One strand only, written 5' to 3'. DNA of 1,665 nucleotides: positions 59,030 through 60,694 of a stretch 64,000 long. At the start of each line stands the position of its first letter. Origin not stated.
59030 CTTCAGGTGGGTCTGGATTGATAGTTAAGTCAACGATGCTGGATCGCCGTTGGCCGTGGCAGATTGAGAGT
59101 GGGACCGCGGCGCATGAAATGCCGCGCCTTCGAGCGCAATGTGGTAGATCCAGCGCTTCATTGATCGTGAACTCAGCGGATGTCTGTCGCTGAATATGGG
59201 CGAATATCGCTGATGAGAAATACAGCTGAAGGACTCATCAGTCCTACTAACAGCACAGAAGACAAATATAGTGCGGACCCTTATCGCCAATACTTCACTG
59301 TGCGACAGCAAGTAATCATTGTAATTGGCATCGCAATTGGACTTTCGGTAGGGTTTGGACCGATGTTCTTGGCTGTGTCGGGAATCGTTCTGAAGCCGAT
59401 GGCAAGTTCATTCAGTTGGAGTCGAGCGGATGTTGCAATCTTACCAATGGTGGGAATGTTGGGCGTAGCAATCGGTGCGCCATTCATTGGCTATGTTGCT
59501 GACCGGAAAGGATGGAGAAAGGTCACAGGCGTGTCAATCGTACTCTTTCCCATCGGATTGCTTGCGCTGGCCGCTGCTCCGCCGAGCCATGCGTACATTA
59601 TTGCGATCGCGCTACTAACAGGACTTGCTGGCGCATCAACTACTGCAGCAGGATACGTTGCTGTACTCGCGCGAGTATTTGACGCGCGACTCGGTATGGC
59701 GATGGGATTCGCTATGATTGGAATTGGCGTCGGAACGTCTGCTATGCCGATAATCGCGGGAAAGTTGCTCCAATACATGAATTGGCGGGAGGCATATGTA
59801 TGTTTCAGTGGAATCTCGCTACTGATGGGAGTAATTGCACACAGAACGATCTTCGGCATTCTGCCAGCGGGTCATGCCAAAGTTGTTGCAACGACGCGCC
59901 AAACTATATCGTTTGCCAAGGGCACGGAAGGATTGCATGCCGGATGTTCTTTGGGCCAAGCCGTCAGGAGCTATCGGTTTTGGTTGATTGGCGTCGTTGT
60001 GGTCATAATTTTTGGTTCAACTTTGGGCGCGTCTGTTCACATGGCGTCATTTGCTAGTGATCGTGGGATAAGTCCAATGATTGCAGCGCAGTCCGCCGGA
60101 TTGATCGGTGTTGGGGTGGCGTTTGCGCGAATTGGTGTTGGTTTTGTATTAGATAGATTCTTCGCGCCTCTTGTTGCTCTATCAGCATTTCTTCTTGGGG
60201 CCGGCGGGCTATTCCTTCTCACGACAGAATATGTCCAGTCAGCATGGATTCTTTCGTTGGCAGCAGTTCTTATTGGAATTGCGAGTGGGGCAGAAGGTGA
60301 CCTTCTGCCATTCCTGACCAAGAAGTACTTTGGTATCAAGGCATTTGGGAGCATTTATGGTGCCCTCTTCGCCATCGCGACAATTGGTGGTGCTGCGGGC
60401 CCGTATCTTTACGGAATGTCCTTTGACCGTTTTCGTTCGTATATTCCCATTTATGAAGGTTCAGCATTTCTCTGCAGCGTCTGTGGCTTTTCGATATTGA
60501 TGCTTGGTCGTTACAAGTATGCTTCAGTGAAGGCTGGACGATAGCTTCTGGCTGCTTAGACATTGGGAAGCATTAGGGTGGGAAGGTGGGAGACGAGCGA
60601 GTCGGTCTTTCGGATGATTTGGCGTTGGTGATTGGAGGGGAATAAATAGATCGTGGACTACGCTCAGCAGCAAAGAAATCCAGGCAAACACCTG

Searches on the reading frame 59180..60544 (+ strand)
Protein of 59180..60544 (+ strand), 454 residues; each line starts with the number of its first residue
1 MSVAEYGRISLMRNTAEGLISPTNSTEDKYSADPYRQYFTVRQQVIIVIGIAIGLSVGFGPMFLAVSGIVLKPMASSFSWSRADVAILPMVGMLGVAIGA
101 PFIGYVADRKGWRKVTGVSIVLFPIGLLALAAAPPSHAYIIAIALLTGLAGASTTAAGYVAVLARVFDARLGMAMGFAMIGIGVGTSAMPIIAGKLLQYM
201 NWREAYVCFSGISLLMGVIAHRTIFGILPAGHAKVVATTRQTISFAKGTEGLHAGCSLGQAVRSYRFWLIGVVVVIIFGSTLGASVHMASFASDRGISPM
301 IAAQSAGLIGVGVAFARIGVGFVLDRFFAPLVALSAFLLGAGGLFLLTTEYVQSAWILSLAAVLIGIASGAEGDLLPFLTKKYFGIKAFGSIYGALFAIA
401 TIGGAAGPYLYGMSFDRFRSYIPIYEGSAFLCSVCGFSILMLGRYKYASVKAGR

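Call 28: search_protein_families(library=pfam, proteins=[window:59180-60544:+], max_evalue=0.001)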
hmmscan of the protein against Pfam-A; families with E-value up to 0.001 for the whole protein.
window:59180-60544:+ (454 aa): 1 family
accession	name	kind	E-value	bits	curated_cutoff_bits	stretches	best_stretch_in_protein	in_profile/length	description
PF07690.21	MFS_1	-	1.3e-31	110.3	33.4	1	60-408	8-347/347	Major Facilitator Superfamily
